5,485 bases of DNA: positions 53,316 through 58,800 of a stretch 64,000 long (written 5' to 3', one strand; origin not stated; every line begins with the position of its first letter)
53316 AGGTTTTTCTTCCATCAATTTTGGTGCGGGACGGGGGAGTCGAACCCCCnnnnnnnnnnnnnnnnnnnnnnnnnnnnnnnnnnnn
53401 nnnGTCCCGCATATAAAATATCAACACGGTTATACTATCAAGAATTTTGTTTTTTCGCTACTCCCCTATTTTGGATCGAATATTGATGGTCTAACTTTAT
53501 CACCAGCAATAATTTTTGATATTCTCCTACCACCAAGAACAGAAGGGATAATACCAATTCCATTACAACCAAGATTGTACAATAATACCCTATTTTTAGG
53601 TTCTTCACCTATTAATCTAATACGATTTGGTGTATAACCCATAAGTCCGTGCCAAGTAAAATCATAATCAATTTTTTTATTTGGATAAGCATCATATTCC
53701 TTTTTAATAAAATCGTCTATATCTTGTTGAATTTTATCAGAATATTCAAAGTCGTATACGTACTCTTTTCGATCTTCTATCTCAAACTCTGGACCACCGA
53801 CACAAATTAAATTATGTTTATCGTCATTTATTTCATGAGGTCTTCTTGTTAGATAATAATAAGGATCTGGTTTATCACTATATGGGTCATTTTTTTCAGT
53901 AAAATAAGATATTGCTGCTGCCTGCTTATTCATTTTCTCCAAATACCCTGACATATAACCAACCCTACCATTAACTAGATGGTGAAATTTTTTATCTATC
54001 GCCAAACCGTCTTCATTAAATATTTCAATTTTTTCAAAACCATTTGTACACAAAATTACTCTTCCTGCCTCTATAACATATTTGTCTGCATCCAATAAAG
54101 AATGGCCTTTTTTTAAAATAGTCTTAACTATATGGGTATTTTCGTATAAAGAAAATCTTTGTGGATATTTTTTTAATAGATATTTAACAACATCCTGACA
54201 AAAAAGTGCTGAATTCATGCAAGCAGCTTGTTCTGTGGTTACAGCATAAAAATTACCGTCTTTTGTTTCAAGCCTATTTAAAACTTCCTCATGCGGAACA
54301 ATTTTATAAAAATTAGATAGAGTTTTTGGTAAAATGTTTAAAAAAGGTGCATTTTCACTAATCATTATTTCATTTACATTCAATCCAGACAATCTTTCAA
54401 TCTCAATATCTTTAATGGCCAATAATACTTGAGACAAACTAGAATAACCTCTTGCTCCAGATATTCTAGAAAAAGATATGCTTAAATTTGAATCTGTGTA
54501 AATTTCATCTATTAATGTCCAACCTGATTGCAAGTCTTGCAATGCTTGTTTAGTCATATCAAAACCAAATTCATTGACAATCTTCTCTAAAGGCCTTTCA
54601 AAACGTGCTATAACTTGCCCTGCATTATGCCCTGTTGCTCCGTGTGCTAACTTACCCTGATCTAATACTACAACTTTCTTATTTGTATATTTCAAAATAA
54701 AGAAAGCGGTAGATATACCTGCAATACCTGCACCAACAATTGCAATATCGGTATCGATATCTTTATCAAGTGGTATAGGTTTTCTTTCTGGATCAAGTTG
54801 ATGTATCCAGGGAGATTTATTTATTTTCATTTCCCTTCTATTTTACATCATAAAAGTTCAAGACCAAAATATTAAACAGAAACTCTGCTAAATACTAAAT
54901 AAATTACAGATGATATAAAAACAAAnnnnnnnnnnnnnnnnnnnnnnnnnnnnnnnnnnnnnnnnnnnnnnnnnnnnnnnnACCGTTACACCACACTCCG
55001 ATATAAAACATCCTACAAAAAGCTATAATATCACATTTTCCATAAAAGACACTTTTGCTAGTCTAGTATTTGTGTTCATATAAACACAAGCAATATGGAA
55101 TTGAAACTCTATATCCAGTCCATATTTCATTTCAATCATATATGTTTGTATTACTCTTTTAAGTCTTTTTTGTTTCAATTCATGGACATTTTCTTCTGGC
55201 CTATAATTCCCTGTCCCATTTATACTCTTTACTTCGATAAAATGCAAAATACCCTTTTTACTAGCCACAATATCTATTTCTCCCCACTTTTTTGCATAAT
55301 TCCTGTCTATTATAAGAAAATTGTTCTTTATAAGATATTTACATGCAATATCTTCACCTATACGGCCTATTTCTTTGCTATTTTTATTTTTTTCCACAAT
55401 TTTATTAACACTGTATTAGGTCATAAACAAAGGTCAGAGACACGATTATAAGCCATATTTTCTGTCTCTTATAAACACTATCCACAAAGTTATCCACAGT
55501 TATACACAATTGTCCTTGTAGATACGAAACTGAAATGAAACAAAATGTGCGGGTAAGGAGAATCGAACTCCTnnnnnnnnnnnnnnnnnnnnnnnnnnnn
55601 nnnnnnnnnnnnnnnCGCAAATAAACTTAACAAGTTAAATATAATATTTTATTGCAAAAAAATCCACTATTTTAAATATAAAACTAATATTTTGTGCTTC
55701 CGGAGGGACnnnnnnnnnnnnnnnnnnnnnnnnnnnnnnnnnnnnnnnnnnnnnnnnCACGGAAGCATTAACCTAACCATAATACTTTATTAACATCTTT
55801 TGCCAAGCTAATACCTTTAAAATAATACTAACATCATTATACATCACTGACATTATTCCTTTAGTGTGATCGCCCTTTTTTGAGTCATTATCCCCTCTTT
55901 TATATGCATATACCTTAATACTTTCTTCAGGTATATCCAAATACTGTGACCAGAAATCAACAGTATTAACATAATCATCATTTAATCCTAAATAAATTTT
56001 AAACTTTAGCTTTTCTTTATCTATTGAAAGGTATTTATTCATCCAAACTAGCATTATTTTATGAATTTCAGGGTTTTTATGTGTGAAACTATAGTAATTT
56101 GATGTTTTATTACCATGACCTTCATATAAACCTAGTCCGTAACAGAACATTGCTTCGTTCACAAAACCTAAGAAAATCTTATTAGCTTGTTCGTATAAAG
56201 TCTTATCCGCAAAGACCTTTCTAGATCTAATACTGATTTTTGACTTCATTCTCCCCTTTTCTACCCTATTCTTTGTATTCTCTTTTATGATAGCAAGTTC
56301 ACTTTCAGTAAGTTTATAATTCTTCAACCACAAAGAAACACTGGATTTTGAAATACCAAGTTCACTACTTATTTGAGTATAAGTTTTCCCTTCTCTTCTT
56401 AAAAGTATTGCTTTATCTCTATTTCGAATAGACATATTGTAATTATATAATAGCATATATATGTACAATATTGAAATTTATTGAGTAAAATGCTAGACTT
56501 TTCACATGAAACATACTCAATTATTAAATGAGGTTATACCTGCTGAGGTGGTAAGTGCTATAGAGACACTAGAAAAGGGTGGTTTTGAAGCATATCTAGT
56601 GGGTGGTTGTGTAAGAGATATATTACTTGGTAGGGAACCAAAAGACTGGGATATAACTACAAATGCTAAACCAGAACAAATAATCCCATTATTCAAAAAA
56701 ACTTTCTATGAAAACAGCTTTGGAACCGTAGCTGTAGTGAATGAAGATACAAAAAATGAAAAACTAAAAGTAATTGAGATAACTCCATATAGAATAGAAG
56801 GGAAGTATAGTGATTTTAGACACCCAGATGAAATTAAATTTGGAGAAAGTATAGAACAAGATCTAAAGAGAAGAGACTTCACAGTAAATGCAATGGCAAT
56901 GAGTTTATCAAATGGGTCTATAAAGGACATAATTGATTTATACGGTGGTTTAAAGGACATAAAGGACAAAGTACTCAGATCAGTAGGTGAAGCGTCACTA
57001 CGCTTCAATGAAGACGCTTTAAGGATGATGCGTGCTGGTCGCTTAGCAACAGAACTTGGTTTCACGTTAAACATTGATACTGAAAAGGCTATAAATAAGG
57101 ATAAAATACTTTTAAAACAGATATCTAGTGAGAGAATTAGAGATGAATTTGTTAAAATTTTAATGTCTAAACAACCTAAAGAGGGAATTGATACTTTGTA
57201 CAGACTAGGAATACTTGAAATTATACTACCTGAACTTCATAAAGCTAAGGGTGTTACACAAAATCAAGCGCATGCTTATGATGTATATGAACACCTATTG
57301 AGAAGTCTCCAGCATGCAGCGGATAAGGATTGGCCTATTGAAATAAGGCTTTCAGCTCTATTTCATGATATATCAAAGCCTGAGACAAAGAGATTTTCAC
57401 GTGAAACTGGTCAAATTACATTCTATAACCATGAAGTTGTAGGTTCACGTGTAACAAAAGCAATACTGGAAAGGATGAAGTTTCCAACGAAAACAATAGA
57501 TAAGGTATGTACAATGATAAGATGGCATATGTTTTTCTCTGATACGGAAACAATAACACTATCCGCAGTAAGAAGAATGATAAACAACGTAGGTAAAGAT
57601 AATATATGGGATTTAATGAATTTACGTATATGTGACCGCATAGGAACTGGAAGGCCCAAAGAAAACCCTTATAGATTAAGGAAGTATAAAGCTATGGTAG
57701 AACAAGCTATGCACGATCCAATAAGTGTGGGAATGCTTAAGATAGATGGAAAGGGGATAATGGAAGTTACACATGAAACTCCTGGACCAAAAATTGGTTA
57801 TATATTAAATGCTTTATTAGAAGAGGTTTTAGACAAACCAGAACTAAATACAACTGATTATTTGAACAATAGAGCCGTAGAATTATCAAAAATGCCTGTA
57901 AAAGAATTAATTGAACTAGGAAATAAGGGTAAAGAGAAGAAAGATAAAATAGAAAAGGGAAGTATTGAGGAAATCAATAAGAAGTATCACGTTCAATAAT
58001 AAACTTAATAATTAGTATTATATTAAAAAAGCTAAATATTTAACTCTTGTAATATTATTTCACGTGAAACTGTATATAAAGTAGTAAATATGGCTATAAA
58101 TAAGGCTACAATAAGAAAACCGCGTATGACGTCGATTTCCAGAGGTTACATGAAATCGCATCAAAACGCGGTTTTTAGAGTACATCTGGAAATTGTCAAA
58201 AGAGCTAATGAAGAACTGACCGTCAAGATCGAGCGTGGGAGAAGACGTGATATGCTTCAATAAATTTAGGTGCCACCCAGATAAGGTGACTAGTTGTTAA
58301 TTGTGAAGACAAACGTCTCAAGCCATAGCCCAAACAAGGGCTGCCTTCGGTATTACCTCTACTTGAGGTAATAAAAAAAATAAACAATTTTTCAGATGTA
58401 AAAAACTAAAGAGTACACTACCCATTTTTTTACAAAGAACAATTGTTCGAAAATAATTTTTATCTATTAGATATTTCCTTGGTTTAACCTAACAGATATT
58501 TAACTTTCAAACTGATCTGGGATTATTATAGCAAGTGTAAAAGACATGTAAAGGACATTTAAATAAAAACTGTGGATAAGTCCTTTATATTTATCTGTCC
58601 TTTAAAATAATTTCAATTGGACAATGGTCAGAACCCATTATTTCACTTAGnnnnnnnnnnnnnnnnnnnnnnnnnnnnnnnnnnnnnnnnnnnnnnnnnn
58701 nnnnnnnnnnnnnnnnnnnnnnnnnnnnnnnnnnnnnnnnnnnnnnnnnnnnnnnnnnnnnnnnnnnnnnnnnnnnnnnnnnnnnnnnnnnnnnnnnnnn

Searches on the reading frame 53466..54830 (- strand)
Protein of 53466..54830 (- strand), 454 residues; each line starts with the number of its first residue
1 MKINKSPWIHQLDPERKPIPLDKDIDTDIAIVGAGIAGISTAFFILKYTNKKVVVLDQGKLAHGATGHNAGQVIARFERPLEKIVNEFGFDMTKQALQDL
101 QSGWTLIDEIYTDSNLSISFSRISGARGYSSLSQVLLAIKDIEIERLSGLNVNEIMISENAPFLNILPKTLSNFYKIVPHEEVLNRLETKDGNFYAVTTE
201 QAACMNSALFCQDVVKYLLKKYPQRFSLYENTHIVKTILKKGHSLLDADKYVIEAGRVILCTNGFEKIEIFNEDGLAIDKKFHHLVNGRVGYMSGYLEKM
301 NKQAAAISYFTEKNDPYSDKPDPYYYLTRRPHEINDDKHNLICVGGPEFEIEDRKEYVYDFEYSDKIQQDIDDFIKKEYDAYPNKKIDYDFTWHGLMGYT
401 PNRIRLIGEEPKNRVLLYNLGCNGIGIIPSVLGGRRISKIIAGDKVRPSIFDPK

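Call 14: search_protein_families(library=pfam, proteins=[window:53466-54830:-])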
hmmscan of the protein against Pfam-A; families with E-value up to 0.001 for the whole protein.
window:53466-54830:- (454 aa): 4 families
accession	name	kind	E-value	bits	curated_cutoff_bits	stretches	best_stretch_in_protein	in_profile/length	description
PF01266.30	DAO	-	1.3e-24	87.8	27.9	1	28-438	1-351/353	FAD dependent oxidoreductase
PF01946.23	Thi4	-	3.6e-06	26.8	26.2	1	22-95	13-87/235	Thi4 family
PF07992.20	Pyr_redox_2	-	0.00017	21.6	26.1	0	28-64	2-38/291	Pyridine nucleotide-disulphide oxidoreductase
PF13450.12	NAD_binding_8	-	0.00024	21.8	21.9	1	31-59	1-28/68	NAD(P)-binding Rossmann-like domain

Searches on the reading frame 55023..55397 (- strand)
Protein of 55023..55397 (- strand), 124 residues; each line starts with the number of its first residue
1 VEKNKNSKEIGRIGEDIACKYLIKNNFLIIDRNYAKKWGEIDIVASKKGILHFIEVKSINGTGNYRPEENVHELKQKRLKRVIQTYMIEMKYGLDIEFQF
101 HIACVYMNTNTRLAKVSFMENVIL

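Call 14: search_protein_families(library=pfam, proteins=[window:55023-55397:-])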
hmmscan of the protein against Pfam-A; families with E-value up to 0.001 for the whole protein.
window:55023-55397:- (124 aa): 2 families
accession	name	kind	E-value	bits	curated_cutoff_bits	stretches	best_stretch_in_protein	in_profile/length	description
PF02021.23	UPF0102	-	2e-19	70.2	23.6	1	14-92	1-72/80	Uncharacterised protein family UPF0102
PF08378.17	NERD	-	0.00075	20.4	22.1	1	11-73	2-68/111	Nuclease-related domain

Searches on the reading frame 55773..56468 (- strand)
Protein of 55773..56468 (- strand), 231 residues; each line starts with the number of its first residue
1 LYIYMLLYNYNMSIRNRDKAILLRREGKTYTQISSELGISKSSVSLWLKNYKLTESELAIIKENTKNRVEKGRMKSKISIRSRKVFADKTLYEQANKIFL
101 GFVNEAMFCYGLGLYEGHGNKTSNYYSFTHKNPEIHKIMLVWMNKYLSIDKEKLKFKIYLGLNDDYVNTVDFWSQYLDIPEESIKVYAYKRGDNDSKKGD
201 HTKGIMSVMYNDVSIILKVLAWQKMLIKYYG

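Call 14: search_protein_families(library=pfam, proteins=[window:55773-56468:-])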
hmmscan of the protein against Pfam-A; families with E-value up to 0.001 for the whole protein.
window:55773-56468:- (231 aa): 4 families
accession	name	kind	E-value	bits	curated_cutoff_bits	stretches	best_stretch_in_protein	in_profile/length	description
PF13384.12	HTH_23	-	1.5e-08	34.6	24.6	1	13-52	3-42/50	Homeodomain-like domain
PF08281.18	Sigma70_r4_2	-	7.6e-05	22.7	25.7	1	19-48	17-47/54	Sigma-70, region 4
PF13518.12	HTH_28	-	0.00065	20.2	25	0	19-52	4-37/52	Helix-turn-helix domain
PF13551.12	HTH_29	-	0.00065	20.2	28.1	0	19-76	3-55/64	Winged helix-turn helix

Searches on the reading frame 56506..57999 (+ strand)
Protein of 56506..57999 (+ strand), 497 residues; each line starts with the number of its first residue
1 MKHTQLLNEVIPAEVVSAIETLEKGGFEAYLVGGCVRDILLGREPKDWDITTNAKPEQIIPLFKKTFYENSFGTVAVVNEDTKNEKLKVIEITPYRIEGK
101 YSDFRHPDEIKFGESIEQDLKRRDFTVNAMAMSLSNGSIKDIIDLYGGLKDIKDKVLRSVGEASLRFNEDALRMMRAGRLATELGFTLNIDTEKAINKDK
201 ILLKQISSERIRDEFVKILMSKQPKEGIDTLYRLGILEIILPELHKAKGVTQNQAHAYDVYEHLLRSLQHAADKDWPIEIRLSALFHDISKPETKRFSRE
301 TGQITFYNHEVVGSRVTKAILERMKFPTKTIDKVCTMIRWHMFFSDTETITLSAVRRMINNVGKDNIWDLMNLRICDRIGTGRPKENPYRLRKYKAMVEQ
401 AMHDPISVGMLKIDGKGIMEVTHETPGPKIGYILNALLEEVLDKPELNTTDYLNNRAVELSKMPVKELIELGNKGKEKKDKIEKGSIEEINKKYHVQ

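Call 14: search_protein_families(library=pfam, proteins=[window:56506-57999:+])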
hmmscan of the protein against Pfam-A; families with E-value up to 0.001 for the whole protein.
window:56506-57999:+ (497 aa): 4 families
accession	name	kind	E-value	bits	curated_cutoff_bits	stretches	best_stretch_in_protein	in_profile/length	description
PF01743.26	PolyA_pol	-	4.8e-38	130.8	23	1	29-158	1-126/126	Poly A polymerase head domain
PF12627.12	PolyA_pol_RNAbd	-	2e-19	69.5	22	1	185-247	1-63/64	Probable RNA and SrmB- binding site of polymerase A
PF01966.28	HD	-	3.5e-09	37.4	22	1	260-351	1-101/116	HD domain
PF13735.12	tRNA_NucTran2_2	-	3.5e-06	27.5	27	1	318-453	25-145/149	tRNA nucleotidyltransferase domain 2 putative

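Call 15: find_related_loci(query=window:56506-57999:+, collection=genome_contigs, flank=10000)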
Query window:56506-57999:+ (497 aa) in genome_contigs; peptide patterns used: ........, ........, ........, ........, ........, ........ (x = any residue, [..] = any of these).
599 stretches matched a pattern (row limit reached: there are more); 516 encode a relative of the query (tblastn E <= 1e-3); the best 80 are kept; 80 distinct loci.
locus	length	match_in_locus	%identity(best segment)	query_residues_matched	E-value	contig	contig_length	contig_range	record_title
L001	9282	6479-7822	99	1-448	0e+0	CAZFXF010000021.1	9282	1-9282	MAG TPA_asm: uncultured Candidatus Saccharibacteria bacterium isolate SRP278252_co2_127 genome assembly, contig: NODE_15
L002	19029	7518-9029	81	1-497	0e+0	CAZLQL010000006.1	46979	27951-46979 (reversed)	MAG TPA_asm: uncultured Candidatus Saccharibacteria bacterium isolate SRP219642_co4_43 genome assembly, contig: NODE_112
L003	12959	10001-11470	73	8-497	0e+0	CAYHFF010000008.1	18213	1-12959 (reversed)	MAG TPA_asm: uncultured Candidatus Saccharibacteria bacterium isolate ERP119705_co13_209 genome assembly, contig: NODE_3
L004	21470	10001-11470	71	8-497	0e+0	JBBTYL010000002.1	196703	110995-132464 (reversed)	MAG: Patescibacteria group bacterium isolate H41-bin140_1 H41_bin140_1_000000000002, whole genome shotgun sequence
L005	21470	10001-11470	71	8-497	0e+0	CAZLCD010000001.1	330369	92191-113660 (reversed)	MAG TPA_asm: uncultured Candidatus Saccharibacteria bacterium isolate SRP286056_co1_436 genome assembly, contig: NODE_8_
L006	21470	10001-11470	73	8-497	0e+0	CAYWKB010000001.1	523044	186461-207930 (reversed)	MAG TPA_asm: uncultured Candidatus Saccharibacteria bacterium isolate SRP292972_co1_57 genome assembly, contig: NODE_22_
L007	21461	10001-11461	66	11-497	0e+0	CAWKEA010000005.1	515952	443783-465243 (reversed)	MAG: uncultured bacterium isolate MFD01223.bin.1.27 genome assembly, contig: contig_17561, whole genome shotgun sequence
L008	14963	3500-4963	65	11-496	0e+0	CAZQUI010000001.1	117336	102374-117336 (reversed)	MAG TPA_asm: uncultured Candidatus Saccharibacteria bacterium isolate SRP342105_co1_472 genome assembly, contig: NODE_18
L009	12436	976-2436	73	11-497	0e+0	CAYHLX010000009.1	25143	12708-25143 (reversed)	MAG TPA_asm: uncultured Candidatus Saccharibacteria bacterium isolate ERP119705_co13_651 genome assembly, contig: NODE_2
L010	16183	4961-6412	63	11-497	0e+0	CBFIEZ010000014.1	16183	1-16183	MAG: Minisyncoccia bacterium isolate Co_bin_508_permissive genome assembly, contig: Co_bin_508_permissive_c14, whole gen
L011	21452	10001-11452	62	11-497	0e+0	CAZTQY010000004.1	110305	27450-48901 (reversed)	MAG TPA_asm: uncultured Candidatus Saccharibacteria bacterium isolate SRP285395_co2_142 genome assembly, contig: NODE_19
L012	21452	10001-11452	63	11-497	0e+0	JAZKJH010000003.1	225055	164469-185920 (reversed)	MAG: Patescibacteria group bacterium isolate ADI_DC_SW_02_SPN_11032020-bin097_1 DCSW02SPN_B097_1_000000000003, whole gen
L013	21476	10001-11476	62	3-497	0e+0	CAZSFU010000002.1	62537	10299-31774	MAG TPA_asm: uncultured Candidatus Saccharibacteria bacterium isolate SRP170004_co1_24 genome assembly, contig: NODE_556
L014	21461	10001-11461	62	7-497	0e+0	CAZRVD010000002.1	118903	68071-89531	MAG TPA_asm: uncultured Candidatus Saccharibacteria bacterium isolate SRP178908_co1_5 genome assembly, contig: NODE_59_l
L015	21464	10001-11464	62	7-497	0e+0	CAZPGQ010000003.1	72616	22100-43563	MAG TPA_asm: uncultured Candidatus Saccharibacteria bacterium isolate SRP219642_co7_231 genome assembly, contig: NODE_44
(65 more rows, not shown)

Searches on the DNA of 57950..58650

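Call 45: search_rna_families(source=window, start=57950, end=58650, threshold=evalue, max_evalue=10)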
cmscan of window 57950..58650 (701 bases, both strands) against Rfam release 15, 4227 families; matches with E-value up to 10: 5.
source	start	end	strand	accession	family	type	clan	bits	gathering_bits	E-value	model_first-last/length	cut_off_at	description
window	58365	58446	+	RF01601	plasmodium_snoR26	Gene; snRNA; snoRNA; CD-box;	-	20.4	50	9.6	1-160/160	no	small nucleolar RNA snoR26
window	58331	58400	-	RF02846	Ref84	Gene; antisense;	-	20.1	52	6.3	1-87/87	no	Enterococcus sRNA 84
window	58135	58193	-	RF00086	SNORD27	Gene; snRNA; snoRNA; CD-box;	-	18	52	4.3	1-71/71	no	Small nucleolar RNA SNORD27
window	58546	58607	+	RF04003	mir-4841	Gene; miRNA;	-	16.6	100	3.7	1-86/86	no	mir-4841 microRNA precursor family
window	58546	58590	-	RF04003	mir-4841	Gene; miRNA;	-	15.4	100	8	1-86/86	no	mir-4841 microRNA precursor family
